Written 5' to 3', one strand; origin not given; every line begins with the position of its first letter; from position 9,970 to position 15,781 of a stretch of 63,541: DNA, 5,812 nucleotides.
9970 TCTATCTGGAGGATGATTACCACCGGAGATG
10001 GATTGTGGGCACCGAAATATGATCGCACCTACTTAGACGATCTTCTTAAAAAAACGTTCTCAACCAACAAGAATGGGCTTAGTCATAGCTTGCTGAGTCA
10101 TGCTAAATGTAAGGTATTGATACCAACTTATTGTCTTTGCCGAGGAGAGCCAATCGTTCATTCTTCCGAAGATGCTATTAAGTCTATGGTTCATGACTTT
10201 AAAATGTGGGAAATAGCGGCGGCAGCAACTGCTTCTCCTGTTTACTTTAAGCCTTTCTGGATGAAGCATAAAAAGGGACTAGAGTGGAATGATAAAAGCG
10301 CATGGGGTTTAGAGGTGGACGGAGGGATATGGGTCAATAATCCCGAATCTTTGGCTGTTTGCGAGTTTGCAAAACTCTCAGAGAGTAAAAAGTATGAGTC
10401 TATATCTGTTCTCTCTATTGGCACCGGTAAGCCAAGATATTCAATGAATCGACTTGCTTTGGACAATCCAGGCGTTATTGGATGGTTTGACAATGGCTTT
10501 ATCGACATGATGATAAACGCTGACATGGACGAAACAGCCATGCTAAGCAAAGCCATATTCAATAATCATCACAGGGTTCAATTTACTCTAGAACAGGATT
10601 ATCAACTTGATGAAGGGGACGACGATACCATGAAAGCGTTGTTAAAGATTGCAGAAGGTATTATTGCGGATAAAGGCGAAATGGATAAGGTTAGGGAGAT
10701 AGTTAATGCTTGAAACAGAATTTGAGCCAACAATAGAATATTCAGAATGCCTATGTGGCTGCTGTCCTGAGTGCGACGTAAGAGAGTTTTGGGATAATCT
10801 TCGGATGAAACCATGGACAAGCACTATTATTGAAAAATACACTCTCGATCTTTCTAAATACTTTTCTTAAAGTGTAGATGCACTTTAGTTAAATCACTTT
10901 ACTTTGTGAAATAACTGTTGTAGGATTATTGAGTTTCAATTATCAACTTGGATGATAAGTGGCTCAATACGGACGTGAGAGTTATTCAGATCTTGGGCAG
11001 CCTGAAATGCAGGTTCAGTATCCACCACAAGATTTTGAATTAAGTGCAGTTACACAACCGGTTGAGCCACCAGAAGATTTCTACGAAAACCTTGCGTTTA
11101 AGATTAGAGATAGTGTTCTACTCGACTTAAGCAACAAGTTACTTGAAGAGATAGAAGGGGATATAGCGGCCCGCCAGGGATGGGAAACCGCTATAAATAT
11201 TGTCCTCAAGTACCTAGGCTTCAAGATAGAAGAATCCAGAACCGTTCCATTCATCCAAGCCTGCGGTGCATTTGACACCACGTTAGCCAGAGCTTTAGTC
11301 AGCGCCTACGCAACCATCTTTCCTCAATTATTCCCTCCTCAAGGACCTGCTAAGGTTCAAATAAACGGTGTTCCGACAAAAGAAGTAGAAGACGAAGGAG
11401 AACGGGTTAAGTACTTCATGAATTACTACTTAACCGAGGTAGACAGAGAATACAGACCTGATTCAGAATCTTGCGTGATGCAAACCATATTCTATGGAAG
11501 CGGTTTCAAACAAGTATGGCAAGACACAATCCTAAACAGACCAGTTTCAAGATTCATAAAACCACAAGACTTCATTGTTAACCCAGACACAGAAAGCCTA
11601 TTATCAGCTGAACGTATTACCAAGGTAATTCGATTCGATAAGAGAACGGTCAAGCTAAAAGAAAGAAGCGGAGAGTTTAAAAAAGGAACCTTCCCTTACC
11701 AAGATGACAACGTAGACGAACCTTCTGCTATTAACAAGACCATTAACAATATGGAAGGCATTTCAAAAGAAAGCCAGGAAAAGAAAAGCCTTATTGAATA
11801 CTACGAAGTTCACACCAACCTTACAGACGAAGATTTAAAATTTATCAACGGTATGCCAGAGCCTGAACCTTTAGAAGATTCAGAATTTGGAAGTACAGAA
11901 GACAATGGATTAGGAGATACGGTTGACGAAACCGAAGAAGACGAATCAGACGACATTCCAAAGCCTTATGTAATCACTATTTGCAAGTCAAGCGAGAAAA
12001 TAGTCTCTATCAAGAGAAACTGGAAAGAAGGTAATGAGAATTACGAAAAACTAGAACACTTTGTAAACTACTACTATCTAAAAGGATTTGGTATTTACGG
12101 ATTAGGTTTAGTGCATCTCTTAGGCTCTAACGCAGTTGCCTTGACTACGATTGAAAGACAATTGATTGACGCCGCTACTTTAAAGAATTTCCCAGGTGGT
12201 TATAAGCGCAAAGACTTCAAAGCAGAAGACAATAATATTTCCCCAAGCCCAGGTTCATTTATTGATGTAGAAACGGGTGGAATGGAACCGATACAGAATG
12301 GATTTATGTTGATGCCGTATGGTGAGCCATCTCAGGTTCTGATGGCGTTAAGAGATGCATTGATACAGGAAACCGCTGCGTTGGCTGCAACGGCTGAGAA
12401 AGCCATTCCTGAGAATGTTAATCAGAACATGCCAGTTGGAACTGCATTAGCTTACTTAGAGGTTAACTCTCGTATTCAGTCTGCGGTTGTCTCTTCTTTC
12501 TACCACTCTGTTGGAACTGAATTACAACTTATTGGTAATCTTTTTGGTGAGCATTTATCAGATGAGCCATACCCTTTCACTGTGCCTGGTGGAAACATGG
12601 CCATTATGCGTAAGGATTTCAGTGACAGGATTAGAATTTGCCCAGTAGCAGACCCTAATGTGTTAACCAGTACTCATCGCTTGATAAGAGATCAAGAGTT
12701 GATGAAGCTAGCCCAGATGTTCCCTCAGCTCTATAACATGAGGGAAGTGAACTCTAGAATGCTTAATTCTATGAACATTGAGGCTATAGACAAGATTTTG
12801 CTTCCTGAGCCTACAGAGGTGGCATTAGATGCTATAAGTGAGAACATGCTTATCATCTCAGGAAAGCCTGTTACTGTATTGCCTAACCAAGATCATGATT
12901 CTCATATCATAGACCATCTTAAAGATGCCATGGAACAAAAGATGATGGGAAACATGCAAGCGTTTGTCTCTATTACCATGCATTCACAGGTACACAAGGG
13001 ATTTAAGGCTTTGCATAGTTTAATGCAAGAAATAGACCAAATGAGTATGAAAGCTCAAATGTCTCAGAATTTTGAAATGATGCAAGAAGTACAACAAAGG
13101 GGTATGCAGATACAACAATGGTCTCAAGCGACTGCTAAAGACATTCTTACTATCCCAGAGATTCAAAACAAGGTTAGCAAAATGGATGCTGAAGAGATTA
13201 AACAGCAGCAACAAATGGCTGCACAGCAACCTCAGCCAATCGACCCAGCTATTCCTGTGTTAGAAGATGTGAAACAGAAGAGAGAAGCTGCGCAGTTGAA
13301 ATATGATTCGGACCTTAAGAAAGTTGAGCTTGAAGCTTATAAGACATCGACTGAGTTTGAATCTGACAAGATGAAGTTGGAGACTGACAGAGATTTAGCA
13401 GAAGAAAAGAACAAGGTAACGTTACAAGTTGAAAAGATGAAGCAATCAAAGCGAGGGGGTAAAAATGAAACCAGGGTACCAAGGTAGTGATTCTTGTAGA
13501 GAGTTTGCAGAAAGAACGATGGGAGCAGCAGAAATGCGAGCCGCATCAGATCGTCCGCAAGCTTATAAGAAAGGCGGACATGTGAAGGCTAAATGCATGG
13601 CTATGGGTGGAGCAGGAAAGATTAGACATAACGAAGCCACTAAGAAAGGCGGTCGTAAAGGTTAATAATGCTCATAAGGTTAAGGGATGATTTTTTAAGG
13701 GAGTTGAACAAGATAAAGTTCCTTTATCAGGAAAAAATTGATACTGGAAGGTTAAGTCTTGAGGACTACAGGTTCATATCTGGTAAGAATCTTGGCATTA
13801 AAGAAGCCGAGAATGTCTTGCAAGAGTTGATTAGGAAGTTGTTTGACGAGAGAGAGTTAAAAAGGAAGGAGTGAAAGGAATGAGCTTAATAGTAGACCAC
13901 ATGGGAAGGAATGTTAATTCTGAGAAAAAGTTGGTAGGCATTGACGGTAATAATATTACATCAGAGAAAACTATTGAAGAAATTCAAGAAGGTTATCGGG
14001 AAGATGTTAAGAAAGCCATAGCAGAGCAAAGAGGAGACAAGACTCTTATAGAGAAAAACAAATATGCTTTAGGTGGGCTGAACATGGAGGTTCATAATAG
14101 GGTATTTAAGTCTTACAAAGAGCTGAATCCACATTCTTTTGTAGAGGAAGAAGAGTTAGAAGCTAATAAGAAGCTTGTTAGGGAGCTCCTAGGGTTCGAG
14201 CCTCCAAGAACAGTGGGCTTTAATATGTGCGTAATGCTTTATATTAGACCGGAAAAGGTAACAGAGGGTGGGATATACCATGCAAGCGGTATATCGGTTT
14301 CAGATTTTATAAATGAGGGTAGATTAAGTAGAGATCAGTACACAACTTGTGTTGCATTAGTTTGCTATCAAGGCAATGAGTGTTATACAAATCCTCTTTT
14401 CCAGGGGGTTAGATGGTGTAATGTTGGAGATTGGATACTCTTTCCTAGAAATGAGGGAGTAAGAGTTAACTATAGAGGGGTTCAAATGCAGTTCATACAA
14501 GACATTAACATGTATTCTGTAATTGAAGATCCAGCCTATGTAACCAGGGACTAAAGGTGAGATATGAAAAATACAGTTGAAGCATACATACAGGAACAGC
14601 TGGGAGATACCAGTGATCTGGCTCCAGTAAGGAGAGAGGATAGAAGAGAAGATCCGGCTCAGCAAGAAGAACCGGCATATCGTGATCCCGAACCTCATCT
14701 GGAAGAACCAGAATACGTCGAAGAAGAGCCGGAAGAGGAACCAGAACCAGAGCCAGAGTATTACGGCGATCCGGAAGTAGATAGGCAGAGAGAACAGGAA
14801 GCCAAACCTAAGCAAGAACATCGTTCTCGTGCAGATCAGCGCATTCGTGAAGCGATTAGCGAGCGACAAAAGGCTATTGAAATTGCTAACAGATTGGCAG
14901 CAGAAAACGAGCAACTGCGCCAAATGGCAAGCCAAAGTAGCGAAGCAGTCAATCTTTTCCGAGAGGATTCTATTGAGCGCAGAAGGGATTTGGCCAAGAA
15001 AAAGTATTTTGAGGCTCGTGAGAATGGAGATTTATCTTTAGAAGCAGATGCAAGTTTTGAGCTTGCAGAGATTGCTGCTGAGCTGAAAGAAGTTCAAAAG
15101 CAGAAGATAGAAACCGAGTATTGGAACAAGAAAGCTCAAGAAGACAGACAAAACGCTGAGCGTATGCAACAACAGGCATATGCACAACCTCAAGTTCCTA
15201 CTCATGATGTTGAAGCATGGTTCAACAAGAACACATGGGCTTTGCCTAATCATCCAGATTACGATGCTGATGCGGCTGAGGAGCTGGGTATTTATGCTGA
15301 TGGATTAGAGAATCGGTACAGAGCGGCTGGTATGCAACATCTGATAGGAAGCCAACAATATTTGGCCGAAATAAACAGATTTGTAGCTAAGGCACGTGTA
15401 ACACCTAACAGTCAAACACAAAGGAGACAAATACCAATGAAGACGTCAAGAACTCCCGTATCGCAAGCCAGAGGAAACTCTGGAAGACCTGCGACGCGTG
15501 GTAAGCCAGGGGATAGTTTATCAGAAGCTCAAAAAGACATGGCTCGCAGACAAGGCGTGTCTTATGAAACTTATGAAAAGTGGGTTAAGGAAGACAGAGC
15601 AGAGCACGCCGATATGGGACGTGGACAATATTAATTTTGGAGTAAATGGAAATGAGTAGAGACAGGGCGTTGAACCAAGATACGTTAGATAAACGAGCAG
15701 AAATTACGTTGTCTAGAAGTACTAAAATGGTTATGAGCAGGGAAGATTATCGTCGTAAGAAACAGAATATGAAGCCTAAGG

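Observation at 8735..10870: Translationally coupled H1-like lysine-rich protein, patatin phospholipase and Cys-rich micro-ORF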

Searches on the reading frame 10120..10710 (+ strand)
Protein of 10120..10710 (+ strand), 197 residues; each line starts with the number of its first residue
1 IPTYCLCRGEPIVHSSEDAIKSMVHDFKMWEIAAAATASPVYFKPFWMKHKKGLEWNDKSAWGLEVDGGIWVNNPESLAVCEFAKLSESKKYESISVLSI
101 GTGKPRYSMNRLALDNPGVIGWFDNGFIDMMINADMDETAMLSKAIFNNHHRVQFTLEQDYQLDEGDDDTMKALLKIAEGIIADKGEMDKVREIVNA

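Call 75: search_solved_structures(query=window:10120-10710:+, max_evalue=10, show_alignments=5)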
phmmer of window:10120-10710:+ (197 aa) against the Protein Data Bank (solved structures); distinct sequences matched with E-value up to 10: 7.
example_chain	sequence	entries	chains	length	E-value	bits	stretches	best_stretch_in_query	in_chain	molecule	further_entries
9wn1_A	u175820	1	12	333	0.00048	23.4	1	1-165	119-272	Patatin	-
9wn0_A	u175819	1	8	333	0.00048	23.3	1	1-165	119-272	Patatin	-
9kh6_A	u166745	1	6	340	0.00051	23.3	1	1-165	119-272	Patatin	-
9kh7_A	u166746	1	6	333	0.0049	20.1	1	1-165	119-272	CBASS cGAMP-activated phospholipase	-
8zr9_A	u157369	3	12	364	0.0057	19.8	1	17-117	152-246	CGAMP-activated phospholipase CapV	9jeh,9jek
9kej_A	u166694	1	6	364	0.0057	19.8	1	17-117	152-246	CGAMP-activated phospholipase CapV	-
1oxw_A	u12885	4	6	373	0.069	16.3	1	6-103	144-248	Patatin | Patatin-17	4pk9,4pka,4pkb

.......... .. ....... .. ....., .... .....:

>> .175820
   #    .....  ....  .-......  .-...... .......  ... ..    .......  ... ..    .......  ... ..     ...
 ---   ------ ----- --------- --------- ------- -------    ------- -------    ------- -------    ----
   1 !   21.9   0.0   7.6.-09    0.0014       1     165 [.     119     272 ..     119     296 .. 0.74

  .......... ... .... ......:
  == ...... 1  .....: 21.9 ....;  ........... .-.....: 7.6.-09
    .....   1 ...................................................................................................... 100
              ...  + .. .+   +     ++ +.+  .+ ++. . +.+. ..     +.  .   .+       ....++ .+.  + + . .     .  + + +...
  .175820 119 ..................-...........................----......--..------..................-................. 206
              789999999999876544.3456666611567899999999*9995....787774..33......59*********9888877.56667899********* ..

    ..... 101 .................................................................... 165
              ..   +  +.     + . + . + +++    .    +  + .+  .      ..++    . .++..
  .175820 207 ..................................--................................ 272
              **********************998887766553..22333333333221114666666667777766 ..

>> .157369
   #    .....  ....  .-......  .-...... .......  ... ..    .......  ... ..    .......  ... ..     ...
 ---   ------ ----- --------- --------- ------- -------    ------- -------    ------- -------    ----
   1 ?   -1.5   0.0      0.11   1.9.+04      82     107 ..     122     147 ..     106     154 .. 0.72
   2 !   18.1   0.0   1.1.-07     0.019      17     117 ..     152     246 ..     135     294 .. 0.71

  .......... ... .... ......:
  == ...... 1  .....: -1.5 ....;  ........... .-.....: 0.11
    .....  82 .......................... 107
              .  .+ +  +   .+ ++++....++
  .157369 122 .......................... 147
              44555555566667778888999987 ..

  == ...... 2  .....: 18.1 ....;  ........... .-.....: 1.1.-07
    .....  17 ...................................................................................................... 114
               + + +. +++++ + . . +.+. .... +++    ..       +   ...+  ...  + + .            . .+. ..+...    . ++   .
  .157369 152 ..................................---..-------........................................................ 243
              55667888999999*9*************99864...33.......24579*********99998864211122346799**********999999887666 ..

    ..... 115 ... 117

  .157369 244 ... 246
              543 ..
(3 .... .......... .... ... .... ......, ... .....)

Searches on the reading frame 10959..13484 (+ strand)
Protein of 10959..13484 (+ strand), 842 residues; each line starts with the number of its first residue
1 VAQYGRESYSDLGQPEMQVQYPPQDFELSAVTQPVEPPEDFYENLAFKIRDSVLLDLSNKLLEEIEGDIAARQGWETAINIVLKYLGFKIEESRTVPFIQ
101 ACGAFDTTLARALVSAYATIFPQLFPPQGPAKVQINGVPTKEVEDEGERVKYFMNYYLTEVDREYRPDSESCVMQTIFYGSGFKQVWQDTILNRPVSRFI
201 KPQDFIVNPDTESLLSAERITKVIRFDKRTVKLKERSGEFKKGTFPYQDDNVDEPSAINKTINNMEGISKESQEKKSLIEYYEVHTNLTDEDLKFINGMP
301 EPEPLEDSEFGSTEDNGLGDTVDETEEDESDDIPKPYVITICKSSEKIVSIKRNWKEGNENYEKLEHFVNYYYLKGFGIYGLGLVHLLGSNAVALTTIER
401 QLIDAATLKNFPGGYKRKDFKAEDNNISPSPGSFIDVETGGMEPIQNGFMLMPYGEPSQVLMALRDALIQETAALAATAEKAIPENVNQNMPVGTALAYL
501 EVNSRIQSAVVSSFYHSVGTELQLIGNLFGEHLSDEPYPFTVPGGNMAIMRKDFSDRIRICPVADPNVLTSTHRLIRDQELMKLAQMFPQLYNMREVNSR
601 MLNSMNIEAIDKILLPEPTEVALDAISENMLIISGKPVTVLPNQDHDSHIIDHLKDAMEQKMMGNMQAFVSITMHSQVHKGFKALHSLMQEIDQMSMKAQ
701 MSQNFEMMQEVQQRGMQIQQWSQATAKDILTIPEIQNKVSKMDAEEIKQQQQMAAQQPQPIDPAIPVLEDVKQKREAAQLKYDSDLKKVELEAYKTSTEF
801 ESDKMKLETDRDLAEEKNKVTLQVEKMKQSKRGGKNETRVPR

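Call 5: search_protein_families(library=pfam, proteins=[window:10959-13484:+], max_evalue=0.01)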
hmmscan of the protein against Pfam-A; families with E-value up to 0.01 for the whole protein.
window:10959-13484:+ (842 aa): 0 families

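Call 6: search_protein_families(library=phrogs, proteins=[window:10959-13484:+], max_evalue=0.01)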
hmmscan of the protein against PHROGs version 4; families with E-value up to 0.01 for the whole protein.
window:10959-13484:+ (842 aa): 0 families

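Call 58: find_related_loci(query=A9, collection=viral_contigs, flank=10000)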
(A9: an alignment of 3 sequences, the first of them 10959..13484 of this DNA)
Query A9 (842 aa) in viral_contigs; peptide patterns used: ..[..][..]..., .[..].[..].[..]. (x = any residue, [..] = any of these).
394 stretches matched a pattern; 54 encode a relative of the query (tblastn E <= 1e-3); 54 distinct loci.
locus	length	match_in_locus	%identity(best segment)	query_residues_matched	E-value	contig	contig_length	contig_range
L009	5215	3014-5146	30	36-811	1e-105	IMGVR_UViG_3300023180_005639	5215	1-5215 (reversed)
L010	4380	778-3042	30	17-834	1e-104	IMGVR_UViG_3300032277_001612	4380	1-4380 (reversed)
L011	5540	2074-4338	30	17-834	1e-103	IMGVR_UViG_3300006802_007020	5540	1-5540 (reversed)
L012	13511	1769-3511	33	39-654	4e-103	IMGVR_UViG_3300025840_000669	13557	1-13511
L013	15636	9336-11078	33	39-654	4e-103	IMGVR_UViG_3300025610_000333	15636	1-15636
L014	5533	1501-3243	33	39-654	2e-103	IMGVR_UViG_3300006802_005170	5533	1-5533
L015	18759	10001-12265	30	17-834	7e-103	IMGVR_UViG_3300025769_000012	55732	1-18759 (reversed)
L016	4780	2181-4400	29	39-834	3e-103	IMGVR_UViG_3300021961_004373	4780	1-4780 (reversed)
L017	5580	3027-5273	30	39-842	1e-102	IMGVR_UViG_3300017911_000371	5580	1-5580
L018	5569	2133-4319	30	39-829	2e-102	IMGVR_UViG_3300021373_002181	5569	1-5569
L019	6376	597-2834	30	39-842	2e-102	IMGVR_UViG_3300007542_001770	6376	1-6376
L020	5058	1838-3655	32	39-679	4e-102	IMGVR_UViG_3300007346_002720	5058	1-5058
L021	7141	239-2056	32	39-679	9e-102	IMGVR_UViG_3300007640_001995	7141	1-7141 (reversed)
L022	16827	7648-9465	32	39-679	1e-101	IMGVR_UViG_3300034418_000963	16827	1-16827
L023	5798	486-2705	29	39-833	6e-102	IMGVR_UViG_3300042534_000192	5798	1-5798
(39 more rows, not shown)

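Call 93: search_protein_families(library=ncbifam, max_evalue=0.1, proteins=[window:10959-13484:+])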
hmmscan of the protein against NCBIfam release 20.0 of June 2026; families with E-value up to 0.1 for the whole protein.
window:10959-13484:+ (842 aa): 0 families

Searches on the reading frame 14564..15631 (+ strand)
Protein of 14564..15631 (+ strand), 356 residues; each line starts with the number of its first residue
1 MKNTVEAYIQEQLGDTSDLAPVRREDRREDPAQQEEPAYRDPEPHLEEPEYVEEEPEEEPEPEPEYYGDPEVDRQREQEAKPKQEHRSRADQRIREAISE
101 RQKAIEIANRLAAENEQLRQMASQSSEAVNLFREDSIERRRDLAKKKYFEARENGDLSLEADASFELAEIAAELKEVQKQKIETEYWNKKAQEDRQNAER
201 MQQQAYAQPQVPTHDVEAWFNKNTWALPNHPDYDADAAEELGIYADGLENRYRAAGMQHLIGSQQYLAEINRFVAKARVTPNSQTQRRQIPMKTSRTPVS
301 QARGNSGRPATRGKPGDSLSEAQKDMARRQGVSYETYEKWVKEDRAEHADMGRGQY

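Call 27: search_protein_families(library=phrogs, proteins=[window:14564-15631:+], max_evalue=0.001)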
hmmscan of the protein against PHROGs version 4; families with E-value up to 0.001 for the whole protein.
window:14564-15631:+ (356 aa): 1 family
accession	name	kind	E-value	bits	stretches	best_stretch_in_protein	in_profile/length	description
phrog_28737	-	unknown function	2.5e-05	25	1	24-226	34-234/341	-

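Call 28: search_protein_families(library=pfam, proteins=[window:14564-15631:+], max_evalue=0.001)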
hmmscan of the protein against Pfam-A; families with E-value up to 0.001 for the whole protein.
window:14564-15631:+ (356 aa): 0 families
